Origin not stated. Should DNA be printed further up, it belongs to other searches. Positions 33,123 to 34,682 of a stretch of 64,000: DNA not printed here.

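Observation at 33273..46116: Duplicated P450 plus TonB-receptor module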

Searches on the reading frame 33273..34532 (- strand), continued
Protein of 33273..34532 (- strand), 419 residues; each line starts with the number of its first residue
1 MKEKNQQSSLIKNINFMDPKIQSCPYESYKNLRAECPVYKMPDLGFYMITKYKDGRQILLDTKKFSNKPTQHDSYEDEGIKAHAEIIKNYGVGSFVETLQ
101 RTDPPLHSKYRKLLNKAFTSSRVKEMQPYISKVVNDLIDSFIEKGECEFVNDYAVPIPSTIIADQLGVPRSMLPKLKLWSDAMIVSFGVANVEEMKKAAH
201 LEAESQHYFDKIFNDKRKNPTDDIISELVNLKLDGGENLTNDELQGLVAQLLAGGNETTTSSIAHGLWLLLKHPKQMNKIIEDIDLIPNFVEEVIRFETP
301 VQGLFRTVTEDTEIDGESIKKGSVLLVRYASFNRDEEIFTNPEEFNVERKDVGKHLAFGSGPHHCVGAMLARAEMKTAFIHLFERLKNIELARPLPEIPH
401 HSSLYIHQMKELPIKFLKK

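Call 88: fold_search(model_id=the predicted structure, library=pdb)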
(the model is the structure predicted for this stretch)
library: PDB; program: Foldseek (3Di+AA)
matches with E <= 10: 1701; with E <= 0.001: 1656
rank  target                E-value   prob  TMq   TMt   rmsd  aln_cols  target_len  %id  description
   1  8vxi                  6.0e-27  1.00  0.82  0.86   3.4       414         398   36  The crystal structure of sitosterol-bound CYP125MRCA (released 2025-10-29)
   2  6gmf                  1.1e-26  1.00  0.82  0.89   3.0       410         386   33  Structure of Cytochrome P450 CYP109Q5 from Chondromyces apiculatus (released 2019-03-27)
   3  8vxg                  2.5e-26  1.00  0.81  0.86   3.5       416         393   34  The crystal structure of CYP125MRCA, an ancestrally reconstructed CYP125 enzyme (released 2025-11-12)
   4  8s53                  2.6e-25  1.00  0.85  0.90   3.2       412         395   28  X-ray crystal structure of CYP142 from Mycobacterium tuberculosis in complex with a fragment bound in two poses (released 2025-01-29)
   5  4tri_A                3.3e-25  1.00  0.83  0.87   3.3       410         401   28  X-ray crystal structure of CYP142A2 from Mycobacterium smegmatis, complexed with cholesterol sulfate. (released 2014-09-17)
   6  7sh5_B                4.2e-25  1.00  0.82  0.86   3.7       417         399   30  Crystal structure of CYP142A3 from Mycobacterium ulcerans bound to Cholest-4-en-3-one (released 2022-10-05)
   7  7smz_A                4.9e-25  1.00  0.84  0.88   3.2       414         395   29  X-ray crystal structure of CYP142A3 from Mycobacterium Marinum in complex with 4-cholesten-3-one (released 2022-09-14)
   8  7qjl                  5.1e-25  1.00  0.85  0.90   3.2       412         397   28  Crystal structure of CYP142 from Mycobacterium tuberculosis in complex with an inhibitor (released 2022-12-28)
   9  3ejb_D                5.9e-25  1.00  0.83  0.90   3.0       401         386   29  Crystal Structure of P450BioI in complex with tetradecanoic acid ligated Acyl Carrier Protein (released 2008-10-07)
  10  7p5t                  6.5e-25  1.00  0.85  0.90   3.2       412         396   28  Structure of CYP142 from Mycobacterium tuberculosis in complex with inhibitor MEK216 (released 2022-11-16)
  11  4tri_B                6.8e-25  1.00  0.82  0.86   3.4       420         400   28  X-ray crystal structure of CYP142A2 from Mycobacterium smegmatis, complexed with cholesterol sulfate. (released 2014-09-17)
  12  4uax                  7.5e-25  1.00  0.82  0.86   3.3       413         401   28  X-ray crystal structure of ligand free CYP142A2 from Mycobacterium smegmatis (released 2014-09-17)
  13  2xkr                  8.6e-25  1.00  0.84  0.89   3.3       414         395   28  Crystal Structure of Mycobacterium tuberculosis CYP142: A novel cholesterol oxidase (released 2010-09-29)
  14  7sh5_C                8.6e-25  1.00  0.83  0.87   3.2       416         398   30  Crystal structure of CYP142A3 from Mycobacterium ulcerans bound to Cholest-4-en-3-one (released 2022-10-05)
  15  3ejb_H                1.1e-24  1.00  0.84  0.91   2.9       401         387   29  Crystal Structure of P450BioI in complex with tetradecanoic acid ligated Acyl Carrier Protein (released 2008-10-07)
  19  7tlo_A                2.1e-24  1.00  0.83  0.88   3.4       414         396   29  X-ray crystal structure of substrate free cytochrome P450 CYP142A3 from Mycobacterium Marinum (released 2022-09-14)
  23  5gwe_D                3.4e-24  1.00  0.86  0.89   2.3       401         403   30  cytochrome P450 CREJ (released 2017-07-12)
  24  5gwe_A                3.4e-24  1.00  0.86  0.89   2.3       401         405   30  cytochrome P450 CREJ (released 2017-07-12)
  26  5xjn                  3.6e-24  1.00  0.86  0.89   2.4       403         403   30  cytochrome P450 CREJ in complex with (4-ethylphenyl) dihydrogen phosphate (released 2017-07-12)
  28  8yhn                  3.7e-24  1.00  0.83  0.87   3.6       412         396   28  Crystal structure of Cytochrome P450 107P2 from streptomyces avermitilis (released 2025-03-05)
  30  7tlo_B                5.0e-24  1.00  0.83  0.88   3.1       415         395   29  X-ray crystal structure of substrate free cytochrome P450 CYP142A3 from Mycobacterium Marinum (released 2022-09-14)
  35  4yzr                  7.6e-24  1.00  0.83  0.89   3.3       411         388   27  Bacillus subtilis 168 Bacillaene Polyketide Synthase (PKS) Cytochrome P450 PksS (released 2016-04-13)
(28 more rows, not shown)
